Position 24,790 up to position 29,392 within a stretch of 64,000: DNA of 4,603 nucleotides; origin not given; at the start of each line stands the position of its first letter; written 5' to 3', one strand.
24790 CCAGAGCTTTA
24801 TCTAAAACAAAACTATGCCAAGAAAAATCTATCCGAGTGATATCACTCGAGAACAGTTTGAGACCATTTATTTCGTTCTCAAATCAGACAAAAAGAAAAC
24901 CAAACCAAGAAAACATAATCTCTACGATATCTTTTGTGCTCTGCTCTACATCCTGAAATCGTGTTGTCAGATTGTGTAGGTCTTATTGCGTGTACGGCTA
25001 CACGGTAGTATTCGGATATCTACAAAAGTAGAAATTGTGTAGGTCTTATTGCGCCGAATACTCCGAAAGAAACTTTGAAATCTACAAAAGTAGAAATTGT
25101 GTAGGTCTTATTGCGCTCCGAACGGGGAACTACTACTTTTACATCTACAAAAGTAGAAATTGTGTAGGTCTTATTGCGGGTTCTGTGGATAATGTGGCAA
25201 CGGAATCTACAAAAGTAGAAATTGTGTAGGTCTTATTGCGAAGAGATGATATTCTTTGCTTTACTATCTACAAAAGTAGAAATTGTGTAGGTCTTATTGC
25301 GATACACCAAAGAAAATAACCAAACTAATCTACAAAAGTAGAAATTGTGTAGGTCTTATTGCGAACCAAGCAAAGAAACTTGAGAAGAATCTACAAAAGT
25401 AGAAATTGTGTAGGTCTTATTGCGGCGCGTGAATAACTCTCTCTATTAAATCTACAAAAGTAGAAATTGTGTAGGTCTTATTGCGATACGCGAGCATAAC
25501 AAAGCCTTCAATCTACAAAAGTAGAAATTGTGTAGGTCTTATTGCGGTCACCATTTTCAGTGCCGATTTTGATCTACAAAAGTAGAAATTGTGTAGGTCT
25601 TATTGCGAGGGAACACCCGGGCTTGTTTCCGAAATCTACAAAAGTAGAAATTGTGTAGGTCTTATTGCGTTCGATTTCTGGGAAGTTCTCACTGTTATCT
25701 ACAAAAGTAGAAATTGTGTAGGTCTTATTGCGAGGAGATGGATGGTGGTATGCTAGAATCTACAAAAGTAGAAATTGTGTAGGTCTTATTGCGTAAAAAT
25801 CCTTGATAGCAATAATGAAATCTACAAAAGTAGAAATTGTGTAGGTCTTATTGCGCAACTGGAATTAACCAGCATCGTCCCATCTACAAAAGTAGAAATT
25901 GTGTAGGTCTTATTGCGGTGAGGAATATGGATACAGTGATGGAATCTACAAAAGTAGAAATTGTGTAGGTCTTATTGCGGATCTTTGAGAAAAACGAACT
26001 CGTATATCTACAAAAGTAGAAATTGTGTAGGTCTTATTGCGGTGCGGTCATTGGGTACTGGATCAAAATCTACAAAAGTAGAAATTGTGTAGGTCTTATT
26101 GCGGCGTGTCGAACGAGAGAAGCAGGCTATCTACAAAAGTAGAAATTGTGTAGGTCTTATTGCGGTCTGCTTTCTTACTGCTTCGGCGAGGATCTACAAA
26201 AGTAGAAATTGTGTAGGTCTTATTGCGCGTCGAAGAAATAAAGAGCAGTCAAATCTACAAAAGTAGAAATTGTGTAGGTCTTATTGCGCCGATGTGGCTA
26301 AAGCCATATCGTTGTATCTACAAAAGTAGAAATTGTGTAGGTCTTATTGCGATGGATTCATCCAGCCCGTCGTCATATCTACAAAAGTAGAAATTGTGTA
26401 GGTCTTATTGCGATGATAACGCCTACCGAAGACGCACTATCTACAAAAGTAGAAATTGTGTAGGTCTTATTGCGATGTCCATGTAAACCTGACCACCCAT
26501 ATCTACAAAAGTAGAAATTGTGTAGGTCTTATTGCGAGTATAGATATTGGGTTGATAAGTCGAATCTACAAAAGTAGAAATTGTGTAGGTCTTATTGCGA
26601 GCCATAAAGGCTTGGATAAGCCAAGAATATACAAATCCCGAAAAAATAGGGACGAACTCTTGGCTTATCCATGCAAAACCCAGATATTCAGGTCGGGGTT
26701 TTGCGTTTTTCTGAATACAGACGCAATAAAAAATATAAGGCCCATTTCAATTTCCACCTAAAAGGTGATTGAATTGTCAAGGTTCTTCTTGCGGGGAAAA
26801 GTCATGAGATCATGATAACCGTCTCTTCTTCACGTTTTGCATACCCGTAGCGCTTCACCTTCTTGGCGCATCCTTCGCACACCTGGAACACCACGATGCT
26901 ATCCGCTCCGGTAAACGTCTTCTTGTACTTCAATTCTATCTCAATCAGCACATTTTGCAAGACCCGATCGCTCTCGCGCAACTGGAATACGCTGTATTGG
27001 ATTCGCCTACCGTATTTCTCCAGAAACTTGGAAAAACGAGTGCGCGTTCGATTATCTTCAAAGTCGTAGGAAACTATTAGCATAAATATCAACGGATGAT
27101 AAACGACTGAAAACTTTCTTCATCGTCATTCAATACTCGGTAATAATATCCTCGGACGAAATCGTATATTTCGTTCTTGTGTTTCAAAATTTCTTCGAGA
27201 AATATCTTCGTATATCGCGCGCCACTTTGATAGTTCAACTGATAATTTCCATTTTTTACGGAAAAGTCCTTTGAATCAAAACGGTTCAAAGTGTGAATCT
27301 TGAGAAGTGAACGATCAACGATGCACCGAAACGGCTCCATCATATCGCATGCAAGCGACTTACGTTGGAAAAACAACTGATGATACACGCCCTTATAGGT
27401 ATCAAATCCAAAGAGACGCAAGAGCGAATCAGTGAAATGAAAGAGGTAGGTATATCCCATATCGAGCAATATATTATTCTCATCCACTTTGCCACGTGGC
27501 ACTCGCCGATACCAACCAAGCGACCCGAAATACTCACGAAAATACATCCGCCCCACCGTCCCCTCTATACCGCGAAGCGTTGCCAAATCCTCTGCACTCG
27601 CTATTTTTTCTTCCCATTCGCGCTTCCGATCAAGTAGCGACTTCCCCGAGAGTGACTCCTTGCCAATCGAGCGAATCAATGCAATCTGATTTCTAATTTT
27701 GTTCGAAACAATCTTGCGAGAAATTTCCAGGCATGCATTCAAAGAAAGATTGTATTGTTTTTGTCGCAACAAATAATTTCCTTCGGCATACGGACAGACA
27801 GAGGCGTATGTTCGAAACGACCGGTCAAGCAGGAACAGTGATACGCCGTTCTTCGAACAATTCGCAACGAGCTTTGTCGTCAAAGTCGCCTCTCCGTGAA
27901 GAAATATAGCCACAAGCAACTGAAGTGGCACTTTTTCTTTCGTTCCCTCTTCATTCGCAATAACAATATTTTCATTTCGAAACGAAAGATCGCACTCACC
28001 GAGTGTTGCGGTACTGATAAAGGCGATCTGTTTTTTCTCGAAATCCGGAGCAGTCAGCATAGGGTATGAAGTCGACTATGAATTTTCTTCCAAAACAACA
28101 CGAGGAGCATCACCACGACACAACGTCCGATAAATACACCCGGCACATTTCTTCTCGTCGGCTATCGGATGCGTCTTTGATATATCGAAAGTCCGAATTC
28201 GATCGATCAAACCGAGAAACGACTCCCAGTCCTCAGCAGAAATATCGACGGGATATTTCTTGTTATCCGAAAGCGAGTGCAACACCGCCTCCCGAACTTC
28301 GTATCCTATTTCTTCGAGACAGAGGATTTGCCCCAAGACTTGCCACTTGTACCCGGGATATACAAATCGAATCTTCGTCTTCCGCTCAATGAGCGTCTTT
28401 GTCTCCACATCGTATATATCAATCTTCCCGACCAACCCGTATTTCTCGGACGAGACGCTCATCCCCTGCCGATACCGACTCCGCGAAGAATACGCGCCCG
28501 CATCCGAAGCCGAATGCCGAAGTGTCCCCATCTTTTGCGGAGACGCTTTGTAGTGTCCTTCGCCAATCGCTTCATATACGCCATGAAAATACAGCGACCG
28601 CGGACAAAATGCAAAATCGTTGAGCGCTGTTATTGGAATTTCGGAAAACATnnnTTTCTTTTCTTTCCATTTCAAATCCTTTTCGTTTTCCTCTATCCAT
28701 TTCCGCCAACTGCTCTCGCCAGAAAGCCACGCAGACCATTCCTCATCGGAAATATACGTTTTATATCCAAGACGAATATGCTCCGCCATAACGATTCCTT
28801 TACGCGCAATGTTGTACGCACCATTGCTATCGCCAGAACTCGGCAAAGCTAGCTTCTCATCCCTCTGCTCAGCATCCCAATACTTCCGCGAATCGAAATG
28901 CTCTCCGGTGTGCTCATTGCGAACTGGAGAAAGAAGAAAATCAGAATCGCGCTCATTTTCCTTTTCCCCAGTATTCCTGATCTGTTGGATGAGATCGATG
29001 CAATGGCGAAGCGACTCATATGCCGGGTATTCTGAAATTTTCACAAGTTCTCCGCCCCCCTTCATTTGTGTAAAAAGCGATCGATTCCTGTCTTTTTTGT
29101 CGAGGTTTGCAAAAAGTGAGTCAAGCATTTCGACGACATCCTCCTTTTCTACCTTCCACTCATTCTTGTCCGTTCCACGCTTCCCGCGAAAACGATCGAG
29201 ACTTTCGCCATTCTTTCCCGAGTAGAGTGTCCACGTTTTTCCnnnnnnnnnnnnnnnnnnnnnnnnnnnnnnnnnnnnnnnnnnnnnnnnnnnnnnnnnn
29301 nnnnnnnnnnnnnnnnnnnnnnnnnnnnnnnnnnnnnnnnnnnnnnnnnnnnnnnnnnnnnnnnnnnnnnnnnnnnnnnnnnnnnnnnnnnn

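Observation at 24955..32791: Complete type V-A CRISPR-Cas locus (cas12a-cas4-cas1-cas2-leader-array) in a CPR-like genome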

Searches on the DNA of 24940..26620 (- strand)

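Call 19: search_dna_similar(query=window:24940-26620:-, collection=phages, mode=distant, max_evalue=10, max_rows=30)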
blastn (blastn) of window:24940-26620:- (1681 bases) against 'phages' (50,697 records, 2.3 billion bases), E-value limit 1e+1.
Records with a match: 35; places in all: 35; records where one place covers at least 80% of the query: 0.
Best place of each record, by identity: >=99% 1; 95-99% 1; 90-95% 2; 80-90% 30; 60-80% 1.
By first word of the organism name: Staphylococcus 20; Campylobacter 5; Escherichia 2; Erwinia 2; Capybara 1; Shigella 1; Vibrio 1; Clostridium 1; Marine 1; Microviridae 1.
By host as written in the record: Staphylococcus epidermidis F12 6; Staphylococcus epidermidis 5; Campylobacter jejuni 4; Staphylococcus epidermidis 9142 2; Staphylococcus sp. 2; Staphylococcus epidermidis COB-Sec1 2; - 2; Erwinia amylovora strain phiEa100 ATCC 29780 2; and 10 more.
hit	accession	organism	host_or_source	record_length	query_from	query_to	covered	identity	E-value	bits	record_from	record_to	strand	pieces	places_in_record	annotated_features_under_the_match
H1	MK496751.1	Capybara microvirus Cap1_SP_223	Hydrochoerus hydrochaeris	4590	1031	1483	3%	95.9%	2e+0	82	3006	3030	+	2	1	none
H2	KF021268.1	Staphylococcus phage phiIBB-SEP1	Staphylococcus epidermidis 9142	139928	1218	1257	2%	82.5%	2e+0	42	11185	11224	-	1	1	hypothetical protein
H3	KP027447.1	Staphylococcus phage vB_SepM_ phiIPLA-C1C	Staphylococcus sp.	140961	1218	1257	2%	82.5%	2e+0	42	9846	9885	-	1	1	hypothetical protein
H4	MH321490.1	Staphylococcus phage Quidividi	Staphylococcus epidermidis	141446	1218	1257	2%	82.5%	2e+0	42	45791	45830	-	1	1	hypothetical protein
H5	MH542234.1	Staphylococcus phage Terranova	Staphylococcus epidermidis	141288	1218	1257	2%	82.5%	2e+0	42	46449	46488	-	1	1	hypothetical protein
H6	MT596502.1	Staphylococcus phage vB_SepM_BE05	Staphylococcus epidermidis F12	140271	1218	1257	2%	82.5%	2e+0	42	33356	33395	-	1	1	hypothetical protein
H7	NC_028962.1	Staphylococcus phage vB_SepM_ phiIPLA-C1C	Staphylococcus sp.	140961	1218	1257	2%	82.5%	2e+0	42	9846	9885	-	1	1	hypothetical protein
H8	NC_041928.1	Staphylococcus phage phiIBB-SEP1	Staphylococcus epidermidis 9142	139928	1218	1257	2%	82.5%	2e+0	42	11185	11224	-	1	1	hypothetical protein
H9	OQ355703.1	Staphylococcus phage vB_SepM_BE25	Staphylococcus epidermidis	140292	1218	1257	2%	82.5%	2e+0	42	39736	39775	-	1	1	hypothetical protein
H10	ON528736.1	Shigella phage ESh26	Shigella sp.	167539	1216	1256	2%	79.2%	6e+0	40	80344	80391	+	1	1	DNA topoisomerase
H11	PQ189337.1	Vibrio phage 10N.286.49.E3_PE001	Vibrio cyclitrophicus 10N.286.49.E3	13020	438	475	2%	84.2%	2e+0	41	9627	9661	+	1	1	none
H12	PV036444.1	Clostridium phage NatCom_42228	Clostridium sp. 003024715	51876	233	268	2%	83.3%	6e+0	39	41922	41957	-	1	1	DNA polymerase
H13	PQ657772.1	Escherichia phage EC.P1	Escherichia coli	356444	591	622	2%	87.5%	2e+0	41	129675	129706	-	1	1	hypothetical protein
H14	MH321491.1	Staphylococcus phage Twillingate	Staphylococcus epidermidis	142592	1218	1249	2%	87.5%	2e+0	41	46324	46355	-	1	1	hypothetical protein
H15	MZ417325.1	Staphylococcus phage PG-2021_23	Mammaliicoccus vitulinus C6867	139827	1218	1249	2%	87.5%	2e+0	41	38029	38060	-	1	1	record has no annotation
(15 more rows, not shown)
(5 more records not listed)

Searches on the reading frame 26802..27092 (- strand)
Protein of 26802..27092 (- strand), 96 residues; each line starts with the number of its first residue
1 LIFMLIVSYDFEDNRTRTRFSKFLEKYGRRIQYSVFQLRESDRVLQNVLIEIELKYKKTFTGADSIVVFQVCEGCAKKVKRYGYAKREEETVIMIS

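Call 6: search_protein_families(library=pfam, proteins=[window:26802-27092:-])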
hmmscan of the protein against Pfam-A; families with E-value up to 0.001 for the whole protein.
window:26802-27092:- (96 aa): 1 family
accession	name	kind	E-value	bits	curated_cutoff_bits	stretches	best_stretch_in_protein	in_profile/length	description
PF09827.14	CRISPR_Cas2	-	2.5e-14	53.6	23.8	1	4-78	2-73/74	CRISPR associated protein Cas2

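Call 7: search_protein_families(library=ncbifam, proteins=[window:26802-27092:-])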
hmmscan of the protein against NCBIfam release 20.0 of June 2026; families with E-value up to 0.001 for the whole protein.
window:26802-27092:- (96 aa): 1 family
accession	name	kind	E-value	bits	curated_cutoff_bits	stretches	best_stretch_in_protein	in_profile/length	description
TIGR01573.1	cas2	equivalog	5.3e-14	52.3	24.5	1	5-89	3-88/96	CRISPR-associated endonuclease Cas2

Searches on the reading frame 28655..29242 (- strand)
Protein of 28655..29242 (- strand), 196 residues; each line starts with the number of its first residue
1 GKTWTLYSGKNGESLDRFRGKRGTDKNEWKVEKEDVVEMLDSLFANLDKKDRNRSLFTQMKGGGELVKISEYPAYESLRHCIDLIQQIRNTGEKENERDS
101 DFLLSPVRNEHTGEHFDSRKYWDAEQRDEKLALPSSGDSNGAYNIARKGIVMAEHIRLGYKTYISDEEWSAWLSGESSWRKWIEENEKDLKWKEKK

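Call 90: search_solved_structures(query=window:28655-29242:-, show_alignments=2, max_evalue=0.00001)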
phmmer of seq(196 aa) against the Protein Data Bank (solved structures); distinct sequences matched with E-value up to 0.00001: 10.
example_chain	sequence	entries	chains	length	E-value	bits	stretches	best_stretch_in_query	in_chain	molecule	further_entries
8qwd_A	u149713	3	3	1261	1.7e-10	44.1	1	13-158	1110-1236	ReChb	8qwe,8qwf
6nm9_B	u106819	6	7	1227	3.1e-08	36.8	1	67-150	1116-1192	Cpf1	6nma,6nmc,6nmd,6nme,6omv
6kl9_A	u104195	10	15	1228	3.2e-08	36.7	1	67-150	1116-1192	LbCas12a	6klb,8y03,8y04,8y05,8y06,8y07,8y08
5xus_A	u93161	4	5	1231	3.2e-08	36.7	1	67-150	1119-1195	LbCpf1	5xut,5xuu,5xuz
6p7m_A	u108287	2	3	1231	3.2e-08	36.7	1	67-150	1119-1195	Cas12a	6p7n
9kwb_A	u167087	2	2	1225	3.3e-08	36.7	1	67-150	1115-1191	LbCas12a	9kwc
5id6_A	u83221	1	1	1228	4e-08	36.4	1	70-150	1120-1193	Cpf1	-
8kgf_A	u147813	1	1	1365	6.3e-07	32.5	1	76-173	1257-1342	CRISPR-associated endonuclease Cas12a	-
8h9d_B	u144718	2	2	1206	9.7e-06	28.6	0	67-158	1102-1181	Cas12A | Lb2Cas12a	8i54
8h9d_A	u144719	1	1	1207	9.7e-06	28.6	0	67-158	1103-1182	Cas12A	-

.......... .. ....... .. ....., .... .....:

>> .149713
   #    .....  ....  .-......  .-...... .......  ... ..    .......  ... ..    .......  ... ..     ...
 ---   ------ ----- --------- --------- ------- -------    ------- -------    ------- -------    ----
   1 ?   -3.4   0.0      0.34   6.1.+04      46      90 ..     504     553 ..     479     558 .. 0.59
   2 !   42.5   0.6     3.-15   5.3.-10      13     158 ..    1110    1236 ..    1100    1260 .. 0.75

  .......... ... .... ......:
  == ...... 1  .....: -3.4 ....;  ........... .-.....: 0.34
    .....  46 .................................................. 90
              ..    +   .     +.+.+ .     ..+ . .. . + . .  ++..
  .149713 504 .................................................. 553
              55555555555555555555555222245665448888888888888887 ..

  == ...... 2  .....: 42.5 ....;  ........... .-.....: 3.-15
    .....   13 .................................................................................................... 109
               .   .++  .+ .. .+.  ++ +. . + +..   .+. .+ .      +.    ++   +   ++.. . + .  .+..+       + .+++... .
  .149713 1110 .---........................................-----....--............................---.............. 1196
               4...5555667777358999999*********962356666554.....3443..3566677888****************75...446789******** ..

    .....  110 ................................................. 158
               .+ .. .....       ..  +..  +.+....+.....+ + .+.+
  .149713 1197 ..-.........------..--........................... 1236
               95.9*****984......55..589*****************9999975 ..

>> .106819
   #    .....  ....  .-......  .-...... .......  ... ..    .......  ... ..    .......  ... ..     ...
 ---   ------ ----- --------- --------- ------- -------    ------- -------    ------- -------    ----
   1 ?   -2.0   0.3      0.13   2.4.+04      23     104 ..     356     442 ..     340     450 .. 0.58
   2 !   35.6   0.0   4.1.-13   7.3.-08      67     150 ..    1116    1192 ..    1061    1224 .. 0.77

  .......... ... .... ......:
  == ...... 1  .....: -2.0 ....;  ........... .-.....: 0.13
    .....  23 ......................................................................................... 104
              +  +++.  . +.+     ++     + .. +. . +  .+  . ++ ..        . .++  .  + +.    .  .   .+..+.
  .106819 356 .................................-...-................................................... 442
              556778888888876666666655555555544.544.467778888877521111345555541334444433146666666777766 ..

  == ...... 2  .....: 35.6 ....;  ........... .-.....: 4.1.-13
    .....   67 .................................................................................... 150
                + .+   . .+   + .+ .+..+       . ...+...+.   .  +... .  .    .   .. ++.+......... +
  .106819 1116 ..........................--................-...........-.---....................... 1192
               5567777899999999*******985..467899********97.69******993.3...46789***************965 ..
